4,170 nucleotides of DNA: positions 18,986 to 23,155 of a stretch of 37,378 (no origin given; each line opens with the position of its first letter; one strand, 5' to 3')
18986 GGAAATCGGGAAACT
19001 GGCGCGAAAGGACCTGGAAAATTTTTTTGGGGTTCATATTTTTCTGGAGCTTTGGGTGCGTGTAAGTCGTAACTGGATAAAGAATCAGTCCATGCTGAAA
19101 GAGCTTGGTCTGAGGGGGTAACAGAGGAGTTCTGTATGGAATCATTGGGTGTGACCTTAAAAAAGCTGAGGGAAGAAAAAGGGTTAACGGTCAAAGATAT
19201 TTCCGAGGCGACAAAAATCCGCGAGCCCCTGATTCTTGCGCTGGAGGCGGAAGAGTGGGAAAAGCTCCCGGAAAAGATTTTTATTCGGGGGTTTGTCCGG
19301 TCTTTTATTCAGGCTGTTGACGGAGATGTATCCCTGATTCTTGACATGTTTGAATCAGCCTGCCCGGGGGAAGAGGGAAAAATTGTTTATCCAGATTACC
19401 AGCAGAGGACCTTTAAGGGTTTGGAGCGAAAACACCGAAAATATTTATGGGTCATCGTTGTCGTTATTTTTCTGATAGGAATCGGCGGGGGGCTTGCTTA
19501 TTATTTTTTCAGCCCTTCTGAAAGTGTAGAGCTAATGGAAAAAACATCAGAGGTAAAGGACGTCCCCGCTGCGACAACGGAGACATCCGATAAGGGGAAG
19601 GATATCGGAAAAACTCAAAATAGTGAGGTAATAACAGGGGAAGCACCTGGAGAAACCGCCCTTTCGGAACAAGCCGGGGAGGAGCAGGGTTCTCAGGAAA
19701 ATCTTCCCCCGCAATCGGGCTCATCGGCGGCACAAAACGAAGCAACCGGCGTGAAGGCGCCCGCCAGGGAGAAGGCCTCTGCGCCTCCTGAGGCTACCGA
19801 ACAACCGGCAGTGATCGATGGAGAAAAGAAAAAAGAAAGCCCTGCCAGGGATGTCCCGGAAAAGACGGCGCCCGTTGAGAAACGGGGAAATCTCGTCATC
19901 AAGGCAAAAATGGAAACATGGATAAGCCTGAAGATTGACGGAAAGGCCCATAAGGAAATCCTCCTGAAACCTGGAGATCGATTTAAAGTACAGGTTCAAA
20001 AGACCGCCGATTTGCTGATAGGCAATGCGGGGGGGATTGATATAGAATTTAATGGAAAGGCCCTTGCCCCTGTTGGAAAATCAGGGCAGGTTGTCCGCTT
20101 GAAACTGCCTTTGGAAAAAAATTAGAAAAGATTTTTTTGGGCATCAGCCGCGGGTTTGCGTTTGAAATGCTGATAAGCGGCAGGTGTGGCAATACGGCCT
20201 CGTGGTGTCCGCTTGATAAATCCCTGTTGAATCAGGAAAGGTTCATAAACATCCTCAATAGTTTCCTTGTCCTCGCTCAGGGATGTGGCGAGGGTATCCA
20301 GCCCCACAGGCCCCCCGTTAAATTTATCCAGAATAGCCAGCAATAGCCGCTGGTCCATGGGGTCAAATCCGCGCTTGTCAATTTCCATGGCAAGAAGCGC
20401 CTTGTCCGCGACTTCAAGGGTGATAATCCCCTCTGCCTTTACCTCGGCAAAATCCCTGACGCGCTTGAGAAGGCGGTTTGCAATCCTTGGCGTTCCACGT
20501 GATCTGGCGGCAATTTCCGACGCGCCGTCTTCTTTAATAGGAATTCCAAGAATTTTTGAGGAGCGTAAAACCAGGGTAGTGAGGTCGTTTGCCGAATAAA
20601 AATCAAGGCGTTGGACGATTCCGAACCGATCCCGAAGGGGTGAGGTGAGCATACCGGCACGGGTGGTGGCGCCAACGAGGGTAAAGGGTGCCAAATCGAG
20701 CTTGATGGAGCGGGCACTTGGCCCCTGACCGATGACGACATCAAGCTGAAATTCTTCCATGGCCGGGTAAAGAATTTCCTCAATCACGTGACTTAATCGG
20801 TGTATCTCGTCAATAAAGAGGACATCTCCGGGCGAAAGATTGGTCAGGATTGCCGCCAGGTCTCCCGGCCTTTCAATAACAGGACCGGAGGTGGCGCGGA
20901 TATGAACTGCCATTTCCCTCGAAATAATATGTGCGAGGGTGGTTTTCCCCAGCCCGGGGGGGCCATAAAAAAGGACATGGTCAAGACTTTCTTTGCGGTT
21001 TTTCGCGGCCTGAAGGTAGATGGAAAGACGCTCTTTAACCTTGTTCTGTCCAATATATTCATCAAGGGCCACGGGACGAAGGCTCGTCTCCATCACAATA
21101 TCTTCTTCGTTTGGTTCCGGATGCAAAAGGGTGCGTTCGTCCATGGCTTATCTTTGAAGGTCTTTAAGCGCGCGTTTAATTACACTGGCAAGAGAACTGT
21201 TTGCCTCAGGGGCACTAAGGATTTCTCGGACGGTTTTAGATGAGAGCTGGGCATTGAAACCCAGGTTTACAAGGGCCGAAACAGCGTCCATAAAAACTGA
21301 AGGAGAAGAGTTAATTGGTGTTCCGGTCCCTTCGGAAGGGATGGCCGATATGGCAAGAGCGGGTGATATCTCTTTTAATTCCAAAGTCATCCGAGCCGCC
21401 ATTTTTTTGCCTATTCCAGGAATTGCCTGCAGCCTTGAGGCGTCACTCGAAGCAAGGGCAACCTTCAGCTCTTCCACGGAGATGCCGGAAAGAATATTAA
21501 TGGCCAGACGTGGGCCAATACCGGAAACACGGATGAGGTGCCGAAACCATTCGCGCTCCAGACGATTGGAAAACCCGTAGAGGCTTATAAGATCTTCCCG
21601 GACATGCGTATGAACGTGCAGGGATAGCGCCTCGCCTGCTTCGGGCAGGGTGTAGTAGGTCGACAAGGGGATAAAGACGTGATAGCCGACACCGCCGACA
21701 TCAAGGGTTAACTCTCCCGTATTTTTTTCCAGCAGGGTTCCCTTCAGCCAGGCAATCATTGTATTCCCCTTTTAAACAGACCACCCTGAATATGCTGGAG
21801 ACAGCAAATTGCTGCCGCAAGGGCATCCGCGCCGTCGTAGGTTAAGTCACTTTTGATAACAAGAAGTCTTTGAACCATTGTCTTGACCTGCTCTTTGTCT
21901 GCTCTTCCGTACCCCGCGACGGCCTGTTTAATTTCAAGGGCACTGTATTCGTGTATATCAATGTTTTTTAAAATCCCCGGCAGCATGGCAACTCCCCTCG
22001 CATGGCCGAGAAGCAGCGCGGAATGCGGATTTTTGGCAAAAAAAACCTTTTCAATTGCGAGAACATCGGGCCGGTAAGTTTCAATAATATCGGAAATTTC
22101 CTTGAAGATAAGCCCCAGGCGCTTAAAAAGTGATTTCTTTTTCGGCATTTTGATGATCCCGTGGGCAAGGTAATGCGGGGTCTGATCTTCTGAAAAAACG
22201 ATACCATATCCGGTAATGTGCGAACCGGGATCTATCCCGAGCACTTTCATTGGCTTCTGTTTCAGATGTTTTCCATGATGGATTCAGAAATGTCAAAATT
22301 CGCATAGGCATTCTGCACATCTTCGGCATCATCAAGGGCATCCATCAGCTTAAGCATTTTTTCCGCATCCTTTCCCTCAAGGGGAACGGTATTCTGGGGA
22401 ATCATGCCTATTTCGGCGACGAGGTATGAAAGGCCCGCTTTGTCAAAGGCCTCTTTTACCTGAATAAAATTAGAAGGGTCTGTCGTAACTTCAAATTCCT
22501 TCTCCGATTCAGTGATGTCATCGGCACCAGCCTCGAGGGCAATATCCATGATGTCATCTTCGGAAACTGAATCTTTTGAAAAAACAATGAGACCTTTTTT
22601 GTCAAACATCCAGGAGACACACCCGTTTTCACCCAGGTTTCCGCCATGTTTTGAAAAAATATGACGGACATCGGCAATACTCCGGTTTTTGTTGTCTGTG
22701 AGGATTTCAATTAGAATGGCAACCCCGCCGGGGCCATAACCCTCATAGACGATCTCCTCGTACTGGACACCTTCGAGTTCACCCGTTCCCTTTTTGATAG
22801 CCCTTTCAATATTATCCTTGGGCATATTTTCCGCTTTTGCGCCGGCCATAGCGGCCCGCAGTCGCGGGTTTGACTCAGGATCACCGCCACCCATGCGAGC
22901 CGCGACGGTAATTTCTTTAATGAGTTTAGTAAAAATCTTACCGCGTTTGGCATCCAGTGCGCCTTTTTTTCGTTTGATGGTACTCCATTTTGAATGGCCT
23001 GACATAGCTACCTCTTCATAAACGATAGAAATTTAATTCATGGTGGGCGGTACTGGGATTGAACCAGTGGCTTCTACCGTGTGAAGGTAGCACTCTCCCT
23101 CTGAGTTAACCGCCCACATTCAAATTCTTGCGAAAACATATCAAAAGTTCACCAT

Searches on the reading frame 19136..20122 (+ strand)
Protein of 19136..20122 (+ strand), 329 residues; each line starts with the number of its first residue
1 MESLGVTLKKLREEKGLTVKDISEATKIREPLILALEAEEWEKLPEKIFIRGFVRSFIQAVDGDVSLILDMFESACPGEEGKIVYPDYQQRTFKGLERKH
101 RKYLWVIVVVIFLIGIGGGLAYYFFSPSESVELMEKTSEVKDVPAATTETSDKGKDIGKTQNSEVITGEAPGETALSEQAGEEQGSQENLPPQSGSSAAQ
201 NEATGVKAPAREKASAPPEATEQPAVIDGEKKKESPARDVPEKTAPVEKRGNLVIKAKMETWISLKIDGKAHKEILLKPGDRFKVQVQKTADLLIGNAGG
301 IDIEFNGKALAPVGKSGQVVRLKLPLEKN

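Call 21: search_protein_families(library=ncbifam, proteins=[window:19136-20122:+], max_evalue=1)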
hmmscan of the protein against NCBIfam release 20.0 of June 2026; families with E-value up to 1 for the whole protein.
window:19136-20122:+ (329 aa): 8 families
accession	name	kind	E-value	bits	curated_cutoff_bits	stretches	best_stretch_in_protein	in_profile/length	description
NF041534.1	rodZ_Strepcoccus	equivalog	3.7e-17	62.4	375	1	3-163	5-165/275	cytoskeleton protein RodZ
NF008109.0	PRK10856.1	equivalog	3.2e-15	56.7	208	1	3-326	14-332/334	cytoskeleton protein RodZ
NF042931.1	SAG1386_EF1546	equivalog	0.014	15.5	80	1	98-203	24-111/158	SAG1386/EF1546 family surface-associated protein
NF004285.1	PRK05696.1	equivalog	0.024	14.4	179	1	98-142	15-59/171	flagellar basal body-associated protein FliL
NF005435.1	PRK07021.1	equivalog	0.06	13.2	131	1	99-140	4-47/157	flagellar basal body-associated protein FliL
NF053637.1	SerProtHtrAspr2045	equivalog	0.086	11.7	650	1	101-179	11-90/394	serine protease HtrA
NF009420.1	PRK12785.1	equivalog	0.14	12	197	1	94-140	12-57/161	flagellar basal body-associated protein FliL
NF033158.1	Myrrcad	domain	0.42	10.2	33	1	111-124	16-29/36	MyrrCad domain-containing protein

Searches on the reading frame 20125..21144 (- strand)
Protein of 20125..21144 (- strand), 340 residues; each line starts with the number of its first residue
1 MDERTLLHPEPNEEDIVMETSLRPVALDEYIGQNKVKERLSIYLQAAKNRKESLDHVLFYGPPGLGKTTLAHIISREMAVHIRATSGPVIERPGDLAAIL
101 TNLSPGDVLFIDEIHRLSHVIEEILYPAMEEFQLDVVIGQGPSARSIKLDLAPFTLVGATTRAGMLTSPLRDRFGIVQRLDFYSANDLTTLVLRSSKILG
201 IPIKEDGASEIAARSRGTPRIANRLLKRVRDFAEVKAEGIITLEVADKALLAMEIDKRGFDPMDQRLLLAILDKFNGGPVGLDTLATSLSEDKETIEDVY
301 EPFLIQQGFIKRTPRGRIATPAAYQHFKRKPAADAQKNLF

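Call 7: search_protein_families(library=pfam, proteins=[window:20125-21144:-], max_evalue=0.01)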
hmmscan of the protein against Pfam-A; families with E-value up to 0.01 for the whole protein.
window:20125-21144:- (340 aa): 16 families
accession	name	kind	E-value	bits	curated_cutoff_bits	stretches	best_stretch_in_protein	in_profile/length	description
PF05496.18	RuvB_N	-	1.1e-81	272.6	27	1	22-180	1-159/159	Holliday junction DNA helicase RuvB P-loop domain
PF17864.7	AAA_lid_4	-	2.5e-31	107.7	27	1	183-256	1-74/74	RuvB AAA lid domain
PF05491.19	RuvB_C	-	4e-27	94.4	24.7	1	258-328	2-72/72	RuvB C-terminal winged helix domain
PF00004.35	AAA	-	2.4e-20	73.8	21.2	1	57-180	1-129/131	ATPase family associated with various cellular activities (AAA)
PF07728.20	AAA_5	-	1.2e-07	32.3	22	1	56-174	1-139/139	AAA domain (dynein-related subfamily)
PF06068.19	TIP49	-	2.3e-05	24.2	23.8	1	29-82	25-78/347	TIP49 P-loop domain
PF01078.27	Mg_chelatase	-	0.00066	19.6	20.3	0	55-75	23-43/207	Magnesium chelatase, subunit ChlI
PF20720.3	nSTAND3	-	0.0015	18.7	27.2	1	45-81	8-44/155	Novel STAND NTPase 3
PF00910.28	RNA_helicase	-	0.0019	19.1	21.5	1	57-116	1-60/105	RNA helicase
PF13191.12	AAA_16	-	0.002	19.1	32.6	0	38-79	10-49/167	AAA ATPase domain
PF00158.32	Sigma54_activat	-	0.002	18.2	20.2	0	42-77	10-45/168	Sigma-54 interaction domain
PF13173.12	AAA_14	-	0.0027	18.1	27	1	57-138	5-95/129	AAA domain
PF13401.12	AAA_22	-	0.0037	18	27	0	56-76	7-27/130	AAA domain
PF07726.17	AAA_3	-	0.0047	17.3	27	0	56-82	1-27/131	ATPase family associated with various cellular activities (AAA)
PF00931.28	NB-ARC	-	0.0062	16.3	23.5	0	50-78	14-42/248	NB-ARC domain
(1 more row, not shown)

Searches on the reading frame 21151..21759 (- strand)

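Call 7: search_protein_families(library=pfam, proteins=[window:21151-21759:-], max_evalue=0.01)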
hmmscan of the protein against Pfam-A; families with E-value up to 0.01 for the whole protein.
window:21151-21759:- (203 aa): 9 families
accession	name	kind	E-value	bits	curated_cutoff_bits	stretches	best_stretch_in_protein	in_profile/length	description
PF01330.27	RuvA_N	-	6.9e-23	81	23.6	1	1-62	1-61/61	RuvA N terminal domain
PF14520.12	HHH_5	-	2.9e-16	60.1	27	1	72-130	1-57/57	Helix-hairpin-helix domain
PF07499.19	RuvA_C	-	1e-09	39.1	24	1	158-201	5-46/47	RuvA, C-terminal domain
PF00633.29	HHH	-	0.00013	22.1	24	0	110-122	13-25/30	Helix-hairpin-helix motif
PF12836.13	HHH_3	-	0.00016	22.2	27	0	99-123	5-29/65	Helix-hairpin-helix motif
PF21176.3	RecR_HhH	-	0.00045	20.4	27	1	109-128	7-26/45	RecR, helix-hairpin-helix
PF14716.13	HHH_8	-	0.00053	20.7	30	1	94-129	36-69/73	Helix-hairpin-helix domain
PF12826.13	HHH_2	-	0.00068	20.2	27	0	101-123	28-50/64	Helix-hairpin-helix motif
PF02371.22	Transposase_20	-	0.0019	19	21.3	0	108-131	2-25/87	Transposase IS116/IS110/IS902 family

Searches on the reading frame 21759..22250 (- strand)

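Call 7: search_protein_families(library=pfam, proteins=[window:21759-22250:-], max_evalue=0.01)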
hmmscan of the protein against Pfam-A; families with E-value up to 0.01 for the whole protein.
window:21759-22250:- (164 aa): 3 families
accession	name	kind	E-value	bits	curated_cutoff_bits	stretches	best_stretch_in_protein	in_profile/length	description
PF02075.23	RuvC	-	9.4e-46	155.8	22.2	1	3-149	1-147/148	Crossover junction endodeoxyribonuclease RuvC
PF07066.17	DUF3882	-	0.0023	18.3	22.1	1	4-151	5-157/162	Lactococcus phage M3 protein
PF24132.1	DUF7399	-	0.0035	18.2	27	1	17-70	48-101/134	Family of unknown function (DUF7399)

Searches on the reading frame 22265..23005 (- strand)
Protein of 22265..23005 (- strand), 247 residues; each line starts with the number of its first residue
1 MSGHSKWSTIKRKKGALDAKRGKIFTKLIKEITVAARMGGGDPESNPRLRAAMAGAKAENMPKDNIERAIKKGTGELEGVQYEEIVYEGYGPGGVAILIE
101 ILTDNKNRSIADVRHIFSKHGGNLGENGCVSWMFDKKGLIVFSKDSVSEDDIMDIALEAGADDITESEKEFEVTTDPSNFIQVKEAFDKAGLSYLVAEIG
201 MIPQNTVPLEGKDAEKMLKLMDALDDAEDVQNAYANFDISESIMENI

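Call 7: search_protein_families(library=pfam, proteins=[window:22265-23005:-], max_evalue=0.01)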
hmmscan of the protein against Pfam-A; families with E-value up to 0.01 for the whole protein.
window:22265-23005:- (247 aa): 2 families
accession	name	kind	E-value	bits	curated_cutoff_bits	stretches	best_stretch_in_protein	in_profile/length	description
PF01709.26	Transcrip_reg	-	1.6e-65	220.1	27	1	82-237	1-160/160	TACO1/YebC second and third domain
PF20772.2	TACO1_YebC_N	-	5e-36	123.4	36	1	5-76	1-73/73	TACO1/YebC protein N-terminal domain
